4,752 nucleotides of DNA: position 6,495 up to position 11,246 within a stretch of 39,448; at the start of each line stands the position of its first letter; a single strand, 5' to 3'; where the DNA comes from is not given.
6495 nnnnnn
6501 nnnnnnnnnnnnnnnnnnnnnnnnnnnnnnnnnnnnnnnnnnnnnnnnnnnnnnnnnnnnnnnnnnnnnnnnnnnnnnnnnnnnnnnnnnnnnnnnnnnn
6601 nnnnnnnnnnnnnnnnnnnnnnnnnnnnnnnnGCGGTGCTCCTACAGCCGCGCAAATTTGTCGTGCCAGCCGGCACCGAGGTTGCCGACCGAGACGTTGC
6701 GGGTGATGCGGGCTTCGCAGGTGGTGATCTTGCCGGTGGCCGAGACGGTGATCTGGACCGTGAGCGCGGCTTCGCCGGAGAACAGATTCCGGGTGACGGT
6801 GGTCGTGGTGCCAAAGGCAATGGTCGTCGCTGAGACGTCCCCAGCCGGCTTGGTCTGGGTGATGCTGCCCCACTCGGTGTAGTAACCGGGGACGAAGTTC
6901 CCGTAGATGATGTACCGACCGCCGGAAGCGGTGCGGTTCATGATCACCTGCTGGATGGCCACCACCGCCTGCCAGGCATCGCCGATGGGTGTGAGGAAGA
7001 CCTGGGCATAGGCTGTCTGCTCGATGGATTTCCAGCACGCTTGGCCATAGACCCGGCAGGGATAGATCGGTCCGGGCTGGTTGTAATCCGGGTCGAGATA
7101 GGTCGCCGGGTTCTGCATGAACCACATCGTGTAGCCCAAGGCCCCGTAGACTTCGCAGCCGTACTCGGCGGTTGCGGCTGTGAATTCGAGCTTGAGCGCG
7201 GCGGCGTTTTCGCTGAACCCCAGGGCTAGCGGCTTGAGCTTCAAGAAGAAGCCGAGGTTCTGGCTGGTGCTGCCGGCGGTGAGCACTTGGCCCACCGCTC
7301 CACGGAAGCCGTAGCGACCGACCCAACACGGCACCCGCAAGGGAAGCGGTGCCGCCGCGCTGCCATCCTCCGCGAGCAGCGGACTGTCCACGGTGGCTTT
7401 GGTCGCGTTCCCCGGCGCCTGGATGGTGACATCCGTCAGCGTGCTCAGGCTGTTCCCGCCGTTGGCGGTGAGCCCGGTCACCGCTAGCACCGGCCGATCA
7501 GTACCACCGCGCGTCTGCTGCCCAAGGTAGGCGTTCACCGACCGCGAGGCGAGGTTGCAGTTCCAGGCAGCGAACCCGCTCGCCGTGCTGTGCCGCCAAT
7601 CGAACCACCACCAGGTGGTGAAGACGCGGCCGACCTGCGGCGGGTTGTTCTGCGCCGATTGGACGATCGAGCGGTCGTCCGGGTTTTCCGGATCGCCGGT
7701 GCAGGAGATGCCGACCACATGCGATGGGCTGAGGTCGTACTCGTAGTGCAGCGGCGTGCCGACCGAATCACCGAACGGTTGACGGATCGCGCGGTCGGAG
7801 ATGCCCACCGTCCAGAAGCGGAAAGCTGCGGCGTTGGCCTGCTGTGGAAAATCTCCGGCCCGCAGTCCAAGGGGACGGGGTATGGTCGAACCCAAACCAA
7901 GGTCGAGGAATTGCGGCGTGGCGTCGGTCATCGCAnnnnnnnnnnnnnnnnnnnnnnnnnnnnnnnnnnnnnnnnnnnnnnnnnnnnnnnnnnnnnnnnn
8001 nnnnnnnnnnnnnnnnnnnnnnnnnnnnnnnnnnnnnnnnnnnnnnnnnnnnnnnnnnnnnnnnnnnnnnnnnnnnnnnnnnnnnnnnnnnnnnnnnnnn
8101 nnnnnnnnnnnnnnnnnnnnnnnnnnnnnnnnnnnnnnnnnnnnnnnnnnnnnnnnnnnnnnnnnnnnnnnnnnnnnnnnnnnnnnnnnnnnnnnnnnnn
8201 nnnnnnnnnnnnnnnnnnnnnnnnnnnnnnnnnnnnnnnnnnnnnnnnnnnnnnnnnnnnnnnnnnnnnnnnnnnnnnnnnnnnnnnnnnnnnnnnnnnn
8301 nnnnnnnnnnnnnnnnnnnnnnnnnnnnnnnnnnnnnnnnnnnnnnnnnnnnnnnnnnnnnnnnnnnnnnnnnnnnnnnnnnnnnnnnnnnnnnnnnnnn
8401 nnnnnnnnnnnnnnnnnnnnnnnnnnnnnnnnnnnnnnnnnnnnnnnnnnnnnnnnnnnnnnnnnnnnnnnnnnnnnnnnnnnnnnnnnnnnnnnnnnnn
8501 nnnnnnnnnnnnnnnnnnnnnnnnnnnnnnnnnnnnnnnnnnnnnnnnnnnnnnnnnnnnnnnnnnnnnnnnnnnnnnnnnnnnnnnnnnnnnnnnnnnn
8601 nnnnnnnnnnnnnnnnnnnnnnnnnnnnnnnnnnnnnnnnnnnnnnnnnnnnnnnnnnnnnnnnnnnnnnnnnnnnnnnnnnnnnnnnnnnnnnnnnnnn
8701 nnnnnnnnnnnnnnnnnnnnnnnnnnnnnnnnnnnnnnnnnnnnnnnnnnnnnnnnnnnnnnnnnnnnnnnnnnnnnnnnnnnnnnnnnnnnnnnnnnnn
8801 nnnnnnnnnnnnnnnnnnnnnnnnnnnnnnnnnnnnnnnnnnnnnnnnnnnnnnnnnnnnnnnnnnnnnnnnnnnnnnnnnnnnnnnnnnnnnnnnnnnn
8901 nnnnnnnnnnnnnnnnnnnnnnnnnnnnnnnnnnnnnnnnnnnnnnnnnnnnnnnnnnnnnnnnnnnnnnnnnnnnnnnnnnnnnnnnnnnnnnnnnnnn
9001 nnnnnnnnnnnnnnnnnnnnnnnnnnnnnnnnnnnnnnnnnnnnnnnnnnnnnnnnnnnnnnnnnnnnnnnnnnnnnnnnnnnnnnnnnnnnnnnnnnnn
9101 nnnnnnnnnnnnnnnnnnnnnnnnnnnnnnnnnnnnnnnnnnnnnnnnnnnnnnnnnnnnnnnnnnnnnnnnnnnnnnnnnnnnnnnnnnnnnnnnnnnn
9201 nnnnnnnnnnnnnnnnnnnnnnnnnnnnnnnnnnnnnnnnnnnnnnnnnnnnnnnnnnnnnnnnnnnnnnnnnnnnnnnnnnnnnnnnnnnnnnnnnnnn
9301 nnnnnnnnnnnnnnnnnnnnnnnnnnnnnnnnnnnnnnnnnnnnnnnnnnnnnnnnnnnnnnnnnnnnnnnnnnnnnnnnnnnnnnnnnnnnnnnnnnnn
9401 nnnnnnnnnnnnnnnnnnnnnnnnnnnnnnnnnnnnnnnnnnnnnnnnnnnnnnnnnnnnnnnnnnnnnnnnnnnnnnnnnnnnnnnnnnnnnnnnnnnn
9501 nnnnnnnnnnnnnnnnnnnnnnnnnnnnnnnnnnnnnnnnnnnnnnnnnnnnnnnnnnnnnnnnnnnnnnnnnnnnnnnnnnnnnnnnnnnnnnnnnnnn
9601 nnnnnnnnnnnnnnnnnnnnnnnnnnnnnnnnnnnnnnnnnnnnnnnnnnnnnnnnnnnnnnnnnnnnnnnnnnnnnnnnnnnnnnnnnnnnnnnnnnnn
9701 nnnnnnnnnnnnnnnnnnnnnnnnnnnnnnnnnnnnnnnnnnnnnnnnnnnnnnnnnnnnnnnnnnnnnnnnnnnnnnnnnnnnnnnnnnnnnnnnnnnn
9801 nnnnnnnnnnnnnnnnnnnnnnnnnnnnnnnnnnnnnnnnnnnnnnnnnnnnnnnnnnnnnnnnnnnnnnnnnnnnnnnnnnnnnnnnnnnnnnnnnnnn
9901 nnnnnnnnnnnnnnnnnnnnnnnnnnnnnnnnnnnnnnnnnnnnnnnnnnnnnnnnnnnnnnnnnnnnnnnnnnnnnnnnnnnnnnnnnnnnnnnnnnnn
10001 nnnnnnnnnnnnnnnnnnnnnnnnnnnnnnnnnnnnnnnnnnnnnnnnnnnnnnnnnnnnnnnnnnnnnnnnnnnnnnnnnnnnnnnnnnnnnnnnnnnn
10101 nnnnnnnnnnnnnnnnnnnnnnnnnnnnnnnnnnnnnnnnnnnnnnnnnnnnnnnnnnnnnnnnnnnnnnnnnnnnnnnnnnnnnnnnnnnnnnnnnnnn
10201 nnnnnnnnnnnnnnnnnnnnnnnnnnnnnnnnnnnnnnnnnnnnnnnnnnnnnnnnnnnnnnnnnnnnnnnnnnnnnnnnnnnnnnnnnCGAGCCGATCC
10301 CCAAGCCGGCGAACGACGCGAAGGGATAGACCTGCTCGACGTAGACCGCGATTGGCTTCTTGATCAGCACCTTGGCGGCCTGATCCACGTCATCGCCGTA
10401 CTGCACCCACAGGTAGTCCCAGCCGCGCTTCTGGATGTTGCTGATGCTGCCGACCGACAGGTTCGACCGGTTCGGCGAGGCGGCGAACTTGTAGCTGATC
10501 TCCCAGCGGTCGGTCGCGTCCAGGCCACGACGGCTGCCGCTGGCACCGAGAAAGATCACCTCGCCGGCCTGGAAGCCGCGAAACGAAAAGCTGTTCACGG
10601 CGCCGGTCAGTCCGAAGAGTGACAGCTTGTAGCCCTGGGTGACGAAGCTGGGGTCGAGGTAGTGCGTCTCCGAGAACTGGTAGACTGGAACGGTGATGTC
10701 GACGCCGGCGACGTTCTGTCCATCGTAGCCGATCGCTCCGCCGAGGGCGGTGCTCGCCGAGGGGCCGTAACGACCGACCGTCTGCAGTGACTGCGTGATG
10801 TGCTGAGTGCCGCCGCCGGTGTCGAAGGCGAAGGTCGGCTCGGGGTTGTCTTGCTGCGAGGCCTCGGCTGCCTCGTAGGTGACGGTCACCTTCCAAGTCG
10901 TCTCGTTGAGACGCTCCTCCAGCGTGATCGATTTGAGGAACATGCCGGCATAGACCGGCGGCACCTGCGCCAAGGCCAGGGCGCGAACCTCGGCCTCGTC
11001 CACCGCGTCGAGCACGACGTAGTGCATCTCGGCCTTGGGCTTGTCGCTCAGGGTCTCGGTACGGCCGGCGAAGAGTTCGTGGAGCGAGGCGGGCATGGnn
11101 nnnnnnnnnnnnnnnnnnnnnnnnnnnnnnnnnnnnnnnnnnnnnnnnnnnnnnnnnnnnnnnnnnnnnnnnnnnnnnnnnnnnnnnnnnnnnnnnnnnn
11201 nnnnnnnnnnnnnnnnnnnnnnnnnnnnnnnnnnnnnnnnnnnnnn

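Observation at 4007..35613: Prophage retains complete replication, packaging and tail modules but lacks capsid, protease, endolysin and repressor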

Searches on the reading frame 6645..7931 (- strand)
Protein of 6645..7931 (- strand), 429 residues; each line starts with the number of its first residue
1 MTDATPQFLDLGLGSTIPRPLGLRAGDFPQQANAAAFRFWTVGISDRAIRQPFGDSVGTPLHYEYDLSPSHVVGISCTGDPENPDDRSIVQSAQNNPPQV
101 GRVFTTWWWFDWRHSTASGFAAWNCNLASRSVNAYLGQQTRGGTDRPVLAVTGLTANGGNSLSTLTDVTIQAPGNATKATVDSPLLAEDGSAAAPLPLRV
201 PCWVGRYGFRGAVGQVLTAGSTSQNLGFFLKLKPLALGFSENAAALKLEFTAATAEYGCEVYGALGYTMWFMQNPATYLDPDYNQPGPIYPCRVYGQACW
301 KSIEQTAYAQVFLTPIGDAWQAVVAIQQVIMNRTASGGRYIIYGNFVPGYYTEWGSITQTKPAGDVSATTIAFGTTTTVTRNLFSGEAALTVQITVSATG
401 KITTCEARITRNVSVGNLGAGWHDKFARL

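Call 10: search_protein_families(library=pfam, proteins=[window:6645-7931:-], max_evalue=0.01)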
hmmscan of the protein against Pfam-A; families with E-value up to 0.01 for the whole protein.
window:6645-7931:- (429 aa): 0 families

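Call 21: search_protein_families(library=phrogs, proteins=[window:6645-7931:-], max_evalue=0.01)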
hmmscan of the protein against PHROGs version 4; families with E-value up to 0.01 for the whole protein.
window:6645-7931:- (429 aa): 0 families

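Call 68: find_homologous_proteins(query=window:6645-7931:-, max_evalue=0.00001)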
Query window:6645-7931:- (429 aa): 26 proteins with E <= 0.00001 among 8000 candidates.
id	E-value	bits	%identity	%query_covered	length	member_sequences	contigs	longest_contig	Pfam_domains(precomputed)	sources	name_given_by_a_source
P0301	1.1e-291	985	100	100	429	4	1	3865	-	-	-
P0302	9.2e-222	755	74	100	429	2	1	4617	-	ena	-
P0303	2.7e-216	737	73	100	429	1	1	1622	-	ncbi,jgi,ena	jgi:hypothetical protein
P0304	1.5e-210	718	71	100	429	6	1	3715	-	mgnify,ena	mgnify:CR=1 FL=1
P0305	6.7e-197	673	68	100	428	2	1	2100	-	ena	-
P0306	5.7e-196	670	67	100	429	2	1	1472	-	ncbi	-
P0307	1.7e-192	658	65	100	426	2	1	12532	-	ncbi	-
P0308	3.2e-192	657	66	100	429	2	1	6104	-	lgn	-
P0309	2.4e-189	648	65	100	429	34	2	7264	-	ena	-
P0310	3.1e-187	641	64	99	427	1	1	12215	-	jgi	jgi:hypothetical protein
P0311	1.2e-185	636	65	100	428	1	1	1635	-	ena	-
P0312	1.4e-185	635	65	100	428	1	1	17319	-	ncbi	-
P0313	3.5e-177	608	63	100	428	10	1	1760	-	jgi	jgi:hypothetical protein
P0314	5.9e-177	607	63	100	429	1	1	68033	-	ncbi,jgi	jgi:hypothetical protein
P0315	7.4e-174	597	62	100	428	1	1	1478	-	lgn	-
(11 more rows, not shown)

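Call 74: search_solved_structures(query=A2, max_evalue=1)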
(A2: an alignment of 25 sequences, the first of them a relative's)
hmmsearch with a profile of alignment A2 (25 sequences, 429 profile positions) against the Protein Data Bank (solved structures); distinct sequences matched with E-value up to 1: 0.

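Call 83: predict_structure(alignment_id=A2)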
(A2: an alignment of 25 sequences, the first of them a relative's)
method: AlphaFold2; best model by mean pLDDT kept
length: 429 residues; sequences in the alignment: 25
mean_pLDDT: 58.9   pTM: 0.51
mean pLDDT of the five models: 58.9, 56.0, 55.6, 54.5, 50.2
residues with pLDDT >= 90: 80; 70-90: 71; 50-70: 74; < 50: 204
segments of 3 or more residues with pLDDT < 50: 1-23, 25-163, 173-210, 226-229
pLDDT, mean of each block of 10 residues (from residue 1): 32 42 44 40 30 36 33 33 34 35 32 39 40 36 39 38 58 37 34 41 43 61 50 65 90 63 91 77 60 67 93 76 93 76 69 81 90 90 93 86 90 89 93
secondary structure, 60 per line:
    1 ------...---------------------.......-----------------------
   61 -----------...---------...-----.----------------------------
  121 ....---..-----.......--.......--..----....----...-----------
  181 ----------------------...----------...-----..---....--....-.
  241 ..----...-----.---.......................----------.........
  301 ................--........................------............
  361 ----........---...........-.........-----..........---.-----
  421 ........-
elements in order: H31-37 E72-74 E121-124 E135-141 E144-150 E159-162 E167-169 E203-205 E216-218 E229-232 E235-238 E240-242 E247-249 E259-281 E292-316 E319-342 E349-360 E365-372 E376-383 E388-396 E402-411 E421-428

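Call 86: fold_search(model_id=the predicted structure, library=pdb)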
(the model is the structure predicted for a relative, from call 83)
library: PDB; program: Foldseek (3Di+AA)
matches with E <= 10: 612; with E <= 0.001: 0
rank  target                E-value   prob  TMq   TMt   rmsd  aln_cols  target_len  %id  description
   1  9fzd_A                1.1e-02  0.15  0.06  0.14  27.5       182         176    9  Structure of OmpA-long in complex with nanobody Nb39 (released 2024-07-17)
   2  7q9g_A                6.1e-02  0.11  0.08  0.04  20.6       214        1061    8  COVOX-222 fab in complex with SARS-CoV-2 beta-Spike glycoprotein (released 2021-12-15)
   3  8y8i_A                6.1e-02  0.11  0.08  0.04  18.6       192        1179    5  Structure of HCoV-HKU1C spike in the glycan-activated-3up conformation (released 2024-07-17)
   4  9n13_B                8.8e-02  0.08  0.09  0.12  19.6       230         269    6  Cryo-EM structure of HCoV-HKU1 glycoprotein D1 Domain (mutant T31VPR34 to GGGG) (released 2025-05-14)
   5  7sbx_B                9.8e-02  0.11  0.09  0.04  19.8       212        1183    6  Structure of OC43 spike in complex with polyclonal Fab6 (Donor 1051) (released 2022-05-04)
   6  2wyi_B                1.1e-01  0.02  0.07  0.04  28.6       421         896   11  Structure of the Streptococcus pyogenes family GH38 alpha-mannosidase complexed with swainsonine (released 2010-02-16)
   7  2x55                  1.2e-01  0.09  0.09  0.12  19.0       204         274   10  Yersinia Pestis Plasminogen Activator Pla (Native) (released 2010-07-28)
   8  9r6p_A                1.2e-01  0.07  0.08  0.04  23.9       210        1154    8  Porcine hemagglutinating encephalomyelitis virus (PHEV) Spike protein in the closed conformation bound to 9-O-Ac-Sia. (released 2025-08-06)
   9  8y89_A                1.3e-01  0.08  0.08  0.04  18.8       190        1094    6  Structure of HCoV-HKU1C spike in the functionally anchored-3up conformation with 2TMPRSS2 (released 2024-07-17)
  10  9dbt_E                1.3e-01  0.05  0.06  0.10  27.1       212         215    9  Crystal structure of human astrovirus 1 capsid spike bound to human neonatal Fc receptor (released 2025-09-03)
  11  5kou_B                1.3e-01  0.05  0.06  0.10  23.7       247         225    7  Crystal structure of the human astrovirus 2 capsid protein spike domain at 1.87-A resolution (released 2016-11-09)
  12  7x7z_A                1.4e-01  0.09  0.08  0.20  20.4       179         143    7  The crystal structure of 2+2/4+2 cyclase PloI4 (released 2023-02-08)
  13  9nh2_A                1.4e-01  0.09  0.09  0.12  26.4       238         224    9  In situ cryo-EM structure of porin III of the Legionella Dot/Icm T4SS machine (released 2025-09-17)
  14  9nh1_A                1.4e-01  0.08  0.10  0.13  27.6       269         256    8  In situ cryo-EM structure of porin I of the Legionella Dot/Icm T4SS machine (released 2025-09-17)
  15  5uk5_B                1.4e-01  0.06  0.07  0.09  24.2       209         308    9  Complex of Notch1(EGF8-12) bound to Jagged1(N-EGF3) (released 2017-03-08)
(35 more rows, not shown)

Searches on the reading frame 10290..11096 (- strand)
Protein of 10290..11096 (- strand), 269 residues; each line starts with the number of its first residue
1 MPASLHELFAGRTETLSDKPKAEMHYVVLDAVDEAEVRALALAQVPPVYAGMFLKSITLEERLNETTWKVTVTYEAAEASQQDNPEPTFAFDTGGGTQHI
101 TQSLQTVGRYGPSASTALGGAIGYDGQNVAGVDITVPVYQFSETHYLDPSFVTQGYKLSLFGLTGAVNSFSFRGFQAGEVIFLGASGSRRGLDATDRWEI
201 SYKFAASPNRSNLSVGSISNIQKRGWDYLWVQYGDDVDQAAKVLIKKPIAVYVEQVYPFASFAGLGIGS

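Call 10: search_protein_families(library=pfam, proteins=[window:10290-11096:-], max_evalue=0.01)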
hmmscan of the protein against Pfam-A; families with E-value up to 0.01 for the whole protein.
window:10290-11096:- (269 aa): 0 families

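Call 21: search_protein_families(library=phrogs, proteins=[window:10290-11096:-], max_evalue=0.01)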
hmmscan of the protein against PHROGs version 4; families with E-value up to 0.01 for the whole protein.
window:10290-11096:- (269 aa): 0 families

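Call 53: find_related_loci(query=window:10290-11096:-, collection=viral_contigs, flank=10000)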
Query window:10290-11096:- (269 aa) in viral_contigs; peptide patterns used: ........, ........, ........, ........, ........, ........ (x = any residue, [..] = any of these).
112 stretches matched a pattern; 111 encode a relative of the query (tblastn E <= 1e-3); the best 80 are kept; 80 distinct loci.
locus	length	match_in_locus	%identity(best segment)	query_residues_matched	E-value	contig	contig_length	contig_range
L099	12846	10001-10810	91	1-269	3e-165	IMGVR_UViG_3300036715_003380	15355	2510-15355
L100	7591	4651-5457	83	1-269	2e-153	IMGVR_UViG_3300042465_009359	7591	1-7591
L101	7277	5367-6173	80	1-269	6e-147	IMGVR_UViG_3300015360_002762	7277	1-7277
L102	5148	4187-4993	79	1-269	2e-145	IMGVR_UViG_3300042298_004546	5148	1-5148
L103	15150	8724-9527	70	1-268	2e-127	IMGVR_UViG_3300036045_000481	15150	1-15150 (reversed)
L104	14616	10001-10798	67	1-269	1e-119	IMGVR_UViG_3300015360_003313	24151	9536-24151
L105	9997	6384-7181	64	3-268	3e-112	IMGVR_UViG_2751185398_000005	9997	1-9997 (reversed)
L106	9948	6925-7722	64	3-268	5e-112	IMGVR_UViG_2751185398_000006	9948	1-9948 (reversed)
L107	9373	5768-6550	58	1-267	2e-101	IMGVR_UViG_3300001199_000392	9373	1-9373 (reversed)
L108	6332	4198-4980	59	1-267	2e-100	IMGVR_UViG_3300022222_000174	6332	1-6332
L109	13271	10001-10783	60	1-267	4e-98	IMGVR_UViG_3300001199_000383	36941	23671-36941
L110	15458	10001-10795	54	1-269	5e-88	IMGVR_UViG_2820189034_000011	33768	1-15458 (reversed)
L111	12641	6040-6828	53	4-268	1e-86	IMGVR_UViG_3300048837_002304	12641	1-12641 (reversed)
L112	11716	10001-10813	53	1-267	1e-83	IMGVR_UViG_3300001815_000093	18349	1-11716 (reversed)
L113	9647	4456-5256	52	7-268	2e-83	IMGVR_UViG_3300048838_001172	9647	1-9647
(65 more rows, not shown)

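Call 94: search_protein_families(library=pfam, proteins=[window:10290-11096:-], max_evalue=1)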
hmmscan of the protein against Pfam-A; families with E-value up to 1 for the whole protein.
window:10290-11096:- (269 aa): 0 families
